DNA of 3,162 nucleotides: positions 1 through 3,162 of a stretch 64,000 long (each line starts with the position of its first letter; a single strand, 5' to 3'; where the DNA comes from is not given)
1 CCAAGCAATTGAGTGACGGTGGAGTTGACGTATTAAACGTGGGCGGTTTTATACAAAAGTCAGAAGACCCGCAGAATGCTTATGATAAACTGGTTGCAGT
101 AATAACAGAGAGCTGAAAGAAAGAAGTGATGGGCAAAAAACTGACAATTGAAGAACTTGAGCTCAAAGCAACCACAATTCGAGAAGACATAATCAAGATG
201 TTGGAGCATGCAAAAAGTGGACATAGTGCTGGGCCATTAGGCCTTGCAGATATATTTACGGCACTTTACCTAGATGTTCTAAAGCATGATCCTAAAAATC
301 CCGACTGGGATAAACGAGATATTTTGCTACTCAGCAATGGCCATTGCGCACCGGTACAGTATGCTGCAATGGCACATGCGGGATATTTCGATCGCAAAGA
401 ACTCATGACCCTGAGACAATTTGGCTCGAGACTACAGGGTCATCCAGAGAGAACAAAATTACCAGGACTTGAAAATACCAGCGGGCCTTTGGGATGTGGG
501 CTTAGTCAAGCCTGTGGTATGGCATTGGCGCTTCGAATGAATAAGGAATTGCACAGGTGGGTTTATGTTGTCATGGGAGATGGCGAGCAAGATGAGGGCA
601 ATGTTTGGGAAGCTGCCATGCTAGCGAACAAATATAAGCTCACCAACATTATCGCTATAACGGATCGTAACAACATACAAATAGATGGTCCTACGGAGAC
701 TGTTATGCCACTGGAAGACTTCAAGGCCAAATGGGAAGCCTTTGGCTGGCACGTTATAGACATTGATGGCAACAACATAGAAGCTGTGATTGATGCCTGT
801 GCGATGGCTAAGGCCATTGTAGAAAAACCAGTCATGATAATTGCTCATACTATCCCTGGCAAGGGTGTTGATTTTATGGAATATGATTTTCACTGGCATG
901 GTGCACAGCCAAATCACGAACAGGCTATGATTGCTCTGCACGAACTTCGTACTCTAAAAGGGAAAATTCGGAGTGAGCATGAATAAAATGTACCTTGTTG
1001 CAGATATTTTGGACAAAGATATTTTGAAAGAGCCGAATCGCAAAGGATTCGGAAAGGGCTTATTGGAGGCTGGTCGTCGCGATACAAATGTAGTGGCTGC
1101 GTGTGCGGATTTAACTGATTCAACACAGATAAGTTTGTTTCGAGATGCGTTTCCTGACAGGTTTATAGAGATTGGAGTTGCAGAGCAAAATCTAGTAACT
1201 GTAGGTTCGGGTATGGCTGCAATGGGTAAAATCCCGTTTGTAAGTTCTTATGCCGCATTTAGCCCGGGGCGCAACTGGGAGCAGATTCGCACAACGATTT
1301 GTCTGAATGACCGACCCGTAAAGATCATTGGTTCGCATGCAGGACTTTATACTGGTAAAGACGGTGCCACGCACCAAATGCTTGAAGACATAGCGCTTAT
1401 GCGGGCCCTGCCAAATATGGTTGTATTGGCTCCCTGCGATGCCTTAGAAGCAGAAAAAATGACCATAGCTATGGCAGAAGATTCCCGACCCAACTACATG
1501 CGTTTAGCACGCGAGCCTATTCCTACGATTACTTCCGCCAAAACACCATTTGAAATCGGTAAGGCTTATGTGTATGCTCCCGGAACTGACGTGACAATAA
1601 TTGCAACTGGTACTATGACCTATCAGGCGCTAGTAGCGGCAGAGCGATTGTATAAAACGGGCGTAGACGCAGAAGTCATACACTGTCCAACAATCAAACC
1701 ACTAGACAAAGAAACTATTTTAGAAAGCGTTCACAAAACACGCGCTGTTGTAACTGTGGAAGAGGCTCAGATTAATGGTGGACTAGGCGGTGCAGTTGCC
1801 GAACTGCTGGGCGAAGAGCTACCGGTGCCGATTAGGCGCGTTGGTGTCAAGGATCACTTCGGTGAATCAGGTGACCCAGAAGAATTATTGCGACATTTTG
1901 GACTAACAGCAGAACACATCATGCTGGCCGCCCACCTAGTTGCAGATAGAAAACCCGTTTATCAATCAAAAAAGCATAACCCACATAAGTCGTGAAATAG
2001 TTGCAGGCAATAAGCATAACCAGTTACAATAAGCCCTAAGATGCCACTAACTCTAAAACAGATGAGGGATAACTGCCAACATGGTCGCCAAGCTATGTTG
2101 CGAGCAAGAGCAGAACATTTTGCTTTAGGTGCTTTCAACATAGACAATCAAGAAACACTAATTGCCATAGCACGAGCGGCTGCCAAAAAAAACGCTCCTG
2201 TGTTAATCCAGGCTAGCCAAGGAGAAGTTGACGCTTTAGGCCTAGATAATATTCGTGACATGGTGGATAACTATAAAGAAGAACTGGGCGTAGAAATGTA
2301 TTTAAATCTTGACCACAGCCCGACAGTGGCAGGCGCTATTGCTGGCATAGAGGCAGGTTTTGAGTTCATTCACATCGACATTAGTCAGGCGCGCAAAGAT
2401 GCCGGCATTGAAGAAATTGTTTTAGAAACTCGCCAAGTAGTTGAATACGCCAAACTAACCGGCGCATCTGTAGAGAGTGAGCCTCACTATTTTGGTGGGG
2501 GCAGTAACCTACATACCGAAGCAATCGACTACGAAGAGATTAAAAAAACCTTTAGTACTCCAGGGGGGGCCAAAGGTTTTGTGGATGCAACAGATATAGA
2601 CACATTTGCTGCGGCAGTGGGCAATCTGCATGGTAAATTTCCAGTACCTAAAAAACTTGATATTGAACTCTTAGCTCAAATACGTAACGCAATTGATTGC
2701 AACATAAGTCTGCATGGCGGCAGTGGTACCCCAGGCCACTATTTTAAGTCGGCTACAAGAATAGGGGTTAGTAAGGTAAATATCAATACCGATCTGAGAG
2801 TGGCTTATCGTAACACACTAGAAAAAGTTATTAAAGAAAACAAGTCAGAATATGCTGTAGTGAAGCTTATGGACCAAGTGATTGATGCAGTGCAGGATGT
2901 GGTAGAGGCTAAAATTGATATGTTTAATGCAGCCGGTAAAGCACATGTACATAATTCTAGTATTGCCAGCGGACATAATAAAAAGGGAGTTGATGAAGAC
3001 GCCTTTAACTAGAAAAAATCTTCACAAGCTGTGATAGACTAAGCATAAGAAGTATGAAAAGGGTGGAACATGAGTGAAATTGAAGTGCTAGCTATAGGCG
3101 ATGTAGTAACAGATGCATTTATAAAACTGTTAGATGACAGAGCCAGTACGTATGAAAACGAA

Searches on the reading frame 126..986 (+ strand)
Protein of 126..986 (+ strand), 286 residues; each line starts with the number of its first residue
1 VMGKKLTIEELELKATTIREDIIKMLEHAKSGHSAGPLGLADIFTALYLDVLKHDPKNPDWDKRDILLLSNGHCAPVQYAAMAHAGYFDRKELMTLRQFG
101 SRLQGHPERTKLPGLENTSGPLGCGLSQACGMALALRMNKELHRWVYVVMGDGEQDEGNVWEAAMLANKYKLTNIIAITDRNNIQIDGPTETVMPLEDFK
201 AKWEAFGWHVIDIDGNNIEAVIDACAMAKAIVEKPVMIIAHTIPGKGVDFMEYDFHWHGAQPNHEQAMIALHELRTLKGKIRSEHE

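Call 12: search_protein_families(library=pfam, proteins=[window:126-986:+], max_evalue=0.00001)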
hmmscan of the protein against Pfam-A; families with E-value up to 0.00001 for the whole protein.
window:126-986:+ (286 aa): 3 families
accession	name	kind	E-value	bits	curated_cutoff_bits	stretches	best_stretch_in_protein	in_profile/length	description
PF00456.26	Transketolase_N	-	3.3e-59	201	22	1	15-263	6-264/334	Transketolase, thiamine diphosphate binding domain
PF00676.26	E1_dh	-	3.4e-12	46.4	22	1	114-231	95-210/300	Dehydrogenase E1 component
PF13292.11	DXP_synthase_N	-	1.8e-10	41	21.2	1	4-187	11-176/274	1-deoxy-D-xylulose-5-phosphate synthase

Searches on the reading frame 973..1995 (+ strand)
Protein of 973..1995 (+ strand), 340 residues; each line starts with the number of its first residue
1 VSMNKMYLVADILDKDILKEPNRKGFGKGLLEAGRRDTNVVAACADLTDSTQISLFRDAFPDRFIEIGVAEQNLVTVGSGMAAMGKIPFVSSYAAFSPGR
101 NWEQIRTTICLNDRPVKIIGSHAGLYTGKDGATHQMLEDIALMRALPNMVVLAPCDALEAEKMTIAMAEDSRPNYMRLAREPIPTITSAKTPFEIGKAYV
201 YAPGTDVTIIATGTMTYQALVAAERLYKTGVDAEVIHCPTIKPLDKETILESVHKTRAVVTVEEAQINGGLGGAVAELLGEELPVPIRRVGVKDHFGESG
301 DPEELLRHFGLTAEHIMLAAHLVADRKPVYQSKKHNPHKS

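Call 12: search_protein_families(library=pfam, proteins=[window:973-1995:+], max_evalue=0.00001)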
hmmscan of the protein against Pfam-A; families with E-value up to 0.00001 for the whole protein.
window:973-1995:+ (340 aa): 3 families
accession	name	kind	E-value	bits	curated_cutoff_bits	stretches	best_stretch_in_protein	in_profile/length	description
PF02780.25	Transketolase_C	-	4.1e-39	133.7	25.9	1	196-316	1-124/124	Transketolase, C-terminal domain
PF02779.29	Transket_pyr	-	2.8e-36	125.2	27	1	23-181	6-170/174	Transketolase, pyrimidine binding domain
PF22613.1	Transketolase_C_1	-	1.6e-07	31.9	27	1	204-312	8-113/113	Transketolase-like TK C-terminal domain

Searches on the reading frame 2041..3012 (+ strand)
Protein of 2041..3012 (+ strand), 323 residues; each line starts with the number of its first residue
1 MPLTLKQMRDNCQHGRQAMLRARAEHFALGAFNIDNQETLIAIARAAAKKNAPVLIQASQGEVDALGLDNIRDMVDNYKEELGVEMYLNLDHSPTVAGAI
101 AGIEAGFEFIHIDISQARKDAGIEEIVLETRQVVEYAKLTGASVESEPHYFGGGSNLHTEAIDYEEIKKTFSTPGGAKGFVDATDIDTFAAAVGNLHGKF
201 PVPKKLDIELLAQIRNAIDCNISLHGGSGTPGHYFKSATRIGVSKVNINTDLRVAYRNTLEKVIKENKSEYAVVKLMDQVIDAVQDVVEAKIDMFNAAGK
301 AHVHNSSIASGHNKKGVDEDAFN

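Call 12: search_protein_families(library=pfam, proteins=[window:2041-3012:+], max_evalue=0.00001)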
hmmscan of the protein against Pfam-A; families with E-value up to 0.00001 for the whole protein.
window:2041-3012:+ (323 aa): 1 family
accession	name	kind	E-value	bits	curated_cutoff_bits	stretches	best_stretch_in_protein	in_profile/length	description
PF01116.26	F_bP_aldolase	-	7.2e-63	213.1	25.5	1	16-300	4-277/277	Fructose-bisphosphate aldolase class-II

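Call 41: find_encoding_contigs(protein=window:2041-3012:+, flank=10000, max_places=3)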
Protein window:2041-3012:+ (323 aa): 14 contigs read that carry it; 3 places shown.
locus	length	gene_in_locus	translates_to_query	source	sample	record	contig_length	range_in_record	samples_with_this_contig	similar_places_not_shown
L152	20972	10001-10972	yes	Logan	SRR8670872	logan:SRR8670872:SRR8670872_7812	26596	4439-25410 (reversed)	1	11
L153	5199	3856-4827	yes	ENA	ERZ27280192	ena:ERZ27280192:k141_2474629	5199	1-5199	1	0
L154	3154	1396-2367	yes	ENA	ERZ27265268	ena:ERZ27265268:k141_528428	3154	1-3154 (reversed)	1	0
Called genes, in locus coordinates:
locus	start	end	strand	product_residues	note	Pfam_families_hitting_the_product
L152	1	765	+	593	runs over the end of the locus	PF00664:ABC_membrane, PF13401:AAA_22 (faint), PF02463:SMC_N, PF00005:ABC_tran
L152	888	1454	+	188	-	PF00254:FKBP_C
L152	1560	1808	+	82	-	PF00462:Glutaredoxin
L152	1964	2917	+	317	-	PF00890:FAD_binding_2 (faint), PF01266:DAO (faint), PF03486:HI0933_like (faint), PF07992:Pyr_redox_2, PF13450:NAD_binding_8 (faint), PF13738:Pyr_redox_3, PF00070:Pyr_redox (weak)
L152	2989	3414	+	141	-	PF12802:MarR_2 (weak)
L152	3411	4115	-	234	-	PF00175:NAD_binding_1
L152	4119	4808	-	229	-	PF03009:GDPD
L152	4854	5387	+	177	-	PF00719:Pyrophosphatase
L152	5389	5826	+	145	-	PF00293:NUDIX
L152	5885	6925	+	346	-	PF00044:Gp_dh_N, PF02800:Gp_dh_C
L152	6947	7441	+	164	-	PF02502:LacAB_rpiB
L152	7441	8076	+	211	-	PF00834:Ribul_P_3_epim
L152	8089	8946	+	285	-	PF13292:DXP_synthase_N, PF00456:Transketolase_N, PF00676:E1_dh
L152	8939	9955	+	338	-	PF02779:Transket_pyr, PF02780:Transketolase_C, PF22613:Transketolase_C_1 (weak)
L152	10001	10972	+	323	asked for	PF01116:F_bP_aldolase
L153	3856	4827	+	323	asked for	PF01116:F_bP_aldolase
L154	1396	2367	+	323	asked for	PF01116:F_bP_aldolase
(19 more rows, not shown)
